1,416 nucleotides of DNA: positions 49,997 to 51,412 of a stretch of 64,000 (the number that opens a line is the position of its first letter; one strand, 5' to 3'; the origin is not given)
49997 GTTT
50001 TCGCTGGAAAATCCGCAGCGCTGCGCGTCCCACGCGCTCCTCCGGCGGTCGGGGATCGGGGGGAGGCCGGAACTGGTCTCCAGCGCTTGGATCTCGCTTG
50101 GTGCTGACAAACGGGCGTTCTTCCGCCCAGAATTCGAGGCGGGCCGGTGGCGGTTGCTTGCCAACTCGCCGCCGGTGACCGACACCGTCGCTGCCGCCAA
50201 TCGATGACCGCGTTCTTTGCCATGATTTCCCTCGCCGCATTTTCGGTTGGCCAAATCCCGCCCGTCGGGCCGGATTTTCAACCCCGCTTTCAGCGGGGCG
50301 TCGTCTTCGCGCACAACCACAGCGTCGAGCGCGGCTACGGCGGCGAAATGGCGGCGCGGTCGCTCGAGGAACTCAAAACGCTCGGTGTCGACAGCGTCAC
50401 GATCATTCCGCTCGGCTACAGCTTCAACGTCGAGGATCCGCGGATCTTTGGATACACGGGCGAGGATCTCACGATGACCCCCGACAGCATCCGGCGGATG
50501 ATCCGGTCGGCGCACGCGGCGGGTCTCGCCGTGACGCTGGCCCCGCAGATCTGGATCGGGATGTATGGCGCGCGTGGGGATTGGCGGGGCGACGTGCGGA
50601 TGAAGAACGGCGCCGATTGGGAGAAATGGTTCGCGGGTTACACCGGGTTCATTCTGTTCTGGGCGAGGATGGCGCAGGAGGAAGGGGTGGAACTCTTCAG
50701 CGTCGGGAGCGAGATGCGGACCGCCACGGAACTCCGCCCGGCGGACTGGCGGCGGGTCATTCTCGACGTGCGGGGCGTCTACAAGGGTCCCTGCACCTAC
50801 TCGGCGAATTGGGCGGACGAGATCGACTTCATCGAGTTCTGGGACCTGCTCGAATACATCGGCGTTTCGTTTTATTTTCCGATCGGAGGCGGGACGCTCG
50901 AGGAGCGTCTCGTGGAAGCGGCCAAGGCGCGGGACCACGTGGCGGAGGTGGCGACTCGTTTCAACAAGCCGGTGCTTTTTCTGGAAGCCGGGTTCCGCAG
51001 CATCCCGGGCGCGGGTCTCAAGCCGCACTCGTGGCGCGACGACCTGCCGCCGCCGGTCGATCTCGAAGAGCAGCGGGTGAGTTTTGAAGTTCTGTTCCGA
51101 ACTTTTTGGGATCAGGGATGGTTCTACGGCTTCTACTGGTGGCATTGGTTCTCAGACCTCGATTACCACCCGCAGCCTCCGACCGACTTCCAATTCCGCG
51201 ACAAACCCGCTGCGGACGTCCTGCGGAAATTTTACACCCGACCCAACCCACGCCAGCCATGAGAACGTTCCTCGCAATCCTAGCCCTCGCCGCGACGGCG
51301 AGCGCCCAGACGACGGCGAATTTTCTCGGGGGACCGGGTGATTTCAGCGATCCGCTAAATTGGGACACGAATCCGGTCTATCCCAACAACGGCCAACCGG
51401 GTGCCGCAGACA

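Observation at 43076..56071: Candidate new synthase-dependent exopolysaccharide/matrix system: a seven-gene translationally coupled operon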

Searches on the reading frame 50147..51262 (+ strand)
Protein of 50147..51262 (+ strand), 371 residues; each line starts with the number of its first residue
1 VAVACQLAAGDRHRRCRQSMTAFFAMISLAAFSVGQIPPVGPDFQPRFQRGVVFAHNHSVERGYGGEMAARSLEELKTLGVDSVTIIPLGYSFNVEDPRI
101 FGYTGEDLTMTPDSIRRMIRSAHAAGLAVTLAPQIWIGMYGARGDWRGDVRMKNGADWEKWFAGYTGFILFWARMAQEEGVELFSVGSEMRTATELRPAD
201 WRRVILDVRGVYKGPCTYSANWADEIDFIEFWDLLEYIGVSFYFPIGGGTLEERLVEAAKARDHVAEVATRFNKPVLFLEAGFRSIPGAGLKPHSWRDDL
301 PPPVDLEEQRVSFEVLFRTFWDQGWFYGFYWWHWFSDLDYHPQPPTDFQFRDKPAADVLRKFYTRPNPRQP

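Call 4: search_protein_families(library=pfam, proteins=[window:50147-51262:+], max_evalue=0.1)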
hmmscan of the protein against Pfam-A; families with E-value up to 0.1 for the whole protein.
window:50147-51262:+ (371 aa): 2 families
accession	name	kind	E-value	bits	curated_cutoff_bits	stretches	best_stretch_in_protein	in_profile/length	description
PF22612.2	GH113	-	5.7e-56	190.4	27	1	62-348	10-282/289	Glycoside Hydrolase Family 113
PF13547.12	GTA_TIM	-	0.0019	18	27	1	165-222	3-71/299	GTA TIM-barrel-like domain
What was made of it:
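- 50204..51262 (+): g6: GH113 glycoside hydrolase (XagD/Sfz4-like) with a signal peptide. Pfam GH113 E 5.7e-56 (call 4).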

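Call 31: search_protein_families(library=ncbifam, proteins=[window:50204-51259:+], max_evalue=0.01)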
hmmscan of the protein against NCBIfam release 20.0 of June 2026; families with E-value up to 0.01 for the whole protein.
window:50204-51259:+ (352 aa): 2 families
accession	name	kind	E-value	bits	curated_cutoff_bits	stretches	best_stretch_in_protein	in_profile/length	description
NF048004.1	GTA_megatron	equivalog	0.002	16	800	0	145-180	437-473/1299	baseplate multidomain protein megatron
TIGR02402.1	trehalose_TreZ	equivalog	0.0034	15.7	538.8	1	50-112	114-179/545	malto-oligosyltrehalose trehalohydrolase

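Call 92: search_solved_structures(query=window:50204-51259:+, max_evalue=0.01, show_alignments=1)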
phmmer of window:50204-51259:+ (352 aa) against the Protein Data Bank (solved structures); distinct sequences matched with E-value up to 0.01: 7.
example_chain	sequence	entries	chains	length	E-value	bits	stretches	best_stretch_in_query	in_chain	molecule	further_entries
7dv7_A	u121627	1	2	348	3.3e-38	135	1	47-346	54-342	Endo-beta-1,4-mannanase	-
7dvj_A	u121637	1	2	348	1.9e-37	132.5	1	47-346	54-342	Endo-beta-1,4-mannanase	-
7dvz_A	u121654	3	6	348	1.9e-37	132.5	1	47-346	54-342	Endo-beta-1,4-mannanase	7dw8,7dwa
3civ_A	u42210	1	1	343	1.4e-35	126.3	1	25-344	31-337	Endo-beta-1,4-mannanase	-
4cd6_A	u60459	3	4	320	2.1e-35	125.7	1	27-344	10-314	ENDO-BETA-1,4-MANNANASE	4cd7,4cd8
5ylh_A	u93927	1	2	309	1.2e-29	106.8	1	47-345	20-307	beta-1,4-mannanase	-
5yli_B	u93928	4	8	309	7.9e-29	104.1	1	47-345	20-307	beta-1,4-mannanas | beta-1,4-mannanase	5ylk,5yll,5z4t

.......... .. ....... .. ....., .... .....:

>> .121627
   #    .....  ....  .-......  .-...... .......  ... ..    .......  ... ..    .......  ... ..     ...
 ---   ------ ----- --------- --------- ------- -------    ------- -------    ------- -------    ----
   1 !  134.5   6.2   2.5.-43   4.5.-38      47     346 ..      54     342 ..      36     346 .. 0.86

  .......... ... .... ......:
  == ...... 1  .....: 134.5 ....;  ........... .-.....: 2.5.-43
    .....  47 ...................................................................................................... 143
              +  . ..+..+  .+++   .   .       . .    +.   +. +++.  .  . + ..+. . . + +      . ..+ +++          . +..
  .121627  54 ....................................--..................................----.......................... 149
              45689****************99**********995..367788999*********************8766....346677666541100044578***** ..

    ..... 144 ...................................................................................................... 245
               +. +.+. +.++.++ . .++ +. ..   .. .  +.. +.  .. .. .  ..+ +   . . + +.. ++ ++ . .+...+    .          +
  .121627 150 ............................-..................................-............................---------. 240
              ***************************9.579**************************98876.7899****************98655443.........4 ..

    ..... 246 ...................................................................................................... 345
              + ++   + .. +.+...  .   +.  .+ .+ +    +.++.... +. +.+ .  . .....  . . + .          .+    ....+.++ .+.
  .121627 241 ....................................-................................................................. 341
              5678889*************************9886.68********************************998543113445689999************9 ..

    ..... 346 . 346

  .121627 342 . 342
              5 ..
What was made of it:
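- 50204..51262 (+): The only solved relatives are endo-beta-1,4-mannanases, best E 3e-38 (call 92).
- On GH113: Solved relatives are all endo-beta-1,4-mannanases (call 92).
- Every solved relative of the GH113 is an endo-beta-1,4-mannanase (call 92).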
